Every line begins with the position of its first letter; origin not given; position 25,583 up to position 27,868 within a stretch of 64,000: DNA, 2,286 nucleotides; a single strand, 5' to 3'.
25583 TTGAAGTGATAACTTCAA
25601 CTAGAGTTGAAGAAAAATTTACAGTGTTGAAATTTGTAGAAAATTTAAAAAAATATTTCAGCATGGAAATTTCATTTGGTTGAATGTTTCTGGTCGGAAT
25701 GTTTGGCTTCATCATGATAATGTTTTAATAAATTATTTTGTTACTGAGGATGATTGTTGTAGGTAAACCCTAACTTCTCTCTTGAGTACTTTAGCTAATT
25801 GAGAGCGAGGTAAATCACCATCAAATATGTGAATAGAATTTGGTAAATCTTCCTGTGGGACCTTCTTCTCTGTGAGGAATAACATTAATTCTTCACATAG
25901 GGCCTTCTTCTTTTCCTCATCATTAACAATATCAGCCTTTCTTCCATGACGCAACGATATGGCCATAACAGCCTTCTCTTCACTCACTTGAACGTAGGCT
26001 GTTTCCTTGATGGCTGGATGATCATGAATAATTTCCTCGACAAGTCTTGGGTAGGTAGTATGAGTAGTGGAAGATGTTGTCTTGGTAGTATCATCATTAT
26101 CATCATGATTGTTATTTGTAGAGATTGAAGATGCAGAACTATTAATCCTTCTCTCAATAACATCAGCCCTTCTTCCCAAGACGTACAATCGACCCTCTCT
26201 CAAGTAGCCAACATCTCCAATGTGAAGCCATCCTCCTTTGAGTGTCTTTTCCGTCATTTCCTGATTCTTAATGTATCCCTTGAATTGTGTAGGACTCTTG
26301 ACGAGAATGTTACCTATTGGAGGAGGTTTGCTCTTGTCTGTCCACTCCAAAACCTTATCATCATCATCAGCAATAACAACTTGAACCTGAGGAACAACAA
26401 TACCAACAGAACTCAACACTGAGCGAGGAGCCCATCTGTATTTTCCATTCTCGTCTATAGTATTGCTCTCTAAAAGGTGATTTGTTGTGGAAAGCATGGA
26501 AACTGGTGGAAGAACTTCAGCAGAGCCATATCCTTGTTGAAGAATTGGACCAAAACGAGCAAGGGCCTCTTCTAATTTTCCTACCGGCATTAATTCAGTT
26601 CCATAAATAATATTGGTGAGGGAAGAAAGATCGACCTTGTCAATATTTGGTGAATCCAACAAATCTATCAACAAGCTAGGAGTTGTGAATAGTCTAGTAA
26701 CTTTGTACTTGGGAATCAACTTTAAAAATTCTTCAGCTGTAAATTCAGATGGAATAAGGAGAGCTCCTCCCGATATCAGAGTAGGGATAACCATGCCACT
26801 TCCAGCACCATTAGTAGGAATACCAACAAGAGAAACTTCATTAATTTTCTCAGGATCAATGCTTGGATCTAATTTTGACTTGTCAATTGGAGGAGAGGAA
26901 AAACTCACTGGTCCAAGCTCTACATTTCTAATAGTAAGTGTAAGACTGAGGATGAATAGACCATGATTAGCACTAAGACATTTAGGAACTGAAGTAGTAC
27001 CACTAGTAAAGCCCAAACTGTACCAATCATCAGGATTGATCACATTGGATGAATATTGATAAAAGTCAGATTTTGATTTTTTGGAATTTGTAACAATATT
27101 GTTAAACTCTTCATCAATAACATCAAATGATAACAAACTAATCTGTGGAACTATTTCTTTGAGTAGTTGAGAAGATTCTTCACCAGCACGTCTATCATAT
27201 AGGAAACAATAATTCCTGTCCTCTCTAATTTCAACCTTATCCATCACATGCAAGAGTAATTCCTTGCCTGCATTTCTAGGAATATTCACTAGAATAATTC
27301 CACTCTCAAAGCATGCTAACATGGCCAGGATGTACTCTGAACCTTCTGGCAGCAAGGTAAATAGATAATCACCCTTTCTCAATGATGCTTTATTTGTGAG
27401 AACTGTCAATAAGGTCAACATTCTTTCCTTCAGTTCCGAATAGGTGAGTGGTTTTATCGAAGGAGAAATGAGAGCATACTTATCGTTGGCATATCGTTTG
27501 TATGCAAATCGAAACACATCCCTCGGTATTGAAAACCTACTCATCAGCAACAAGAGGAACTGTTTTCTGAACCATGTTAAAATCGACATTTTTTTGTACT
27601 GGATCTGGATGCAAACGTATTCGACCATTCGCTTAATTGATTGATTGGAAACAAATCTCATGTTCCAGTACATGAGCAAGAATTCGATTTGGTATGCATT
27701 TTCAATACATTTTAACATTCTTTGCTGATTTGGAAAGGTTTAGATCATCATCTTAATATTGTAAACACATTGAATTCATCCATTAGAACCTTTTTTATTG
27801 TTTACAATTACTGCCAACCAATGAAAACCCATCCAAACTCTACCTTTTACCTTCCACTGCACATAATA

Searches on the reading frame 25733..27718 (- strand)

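Call 23: search_protein_families(library=pfam, max_evalue=0.0001, proteins=[window:25733-27718:-])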
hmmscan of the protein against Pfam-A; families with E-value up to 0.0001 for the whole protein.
window:25733-27718:- (661 aa): 1 family
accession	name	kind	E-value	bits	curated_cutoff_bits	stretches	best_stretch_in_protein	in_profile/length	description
PF00501.34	AMP-binding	-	2.3e-40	139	29.9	1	74-482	6-383/384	AMP-binding enzyme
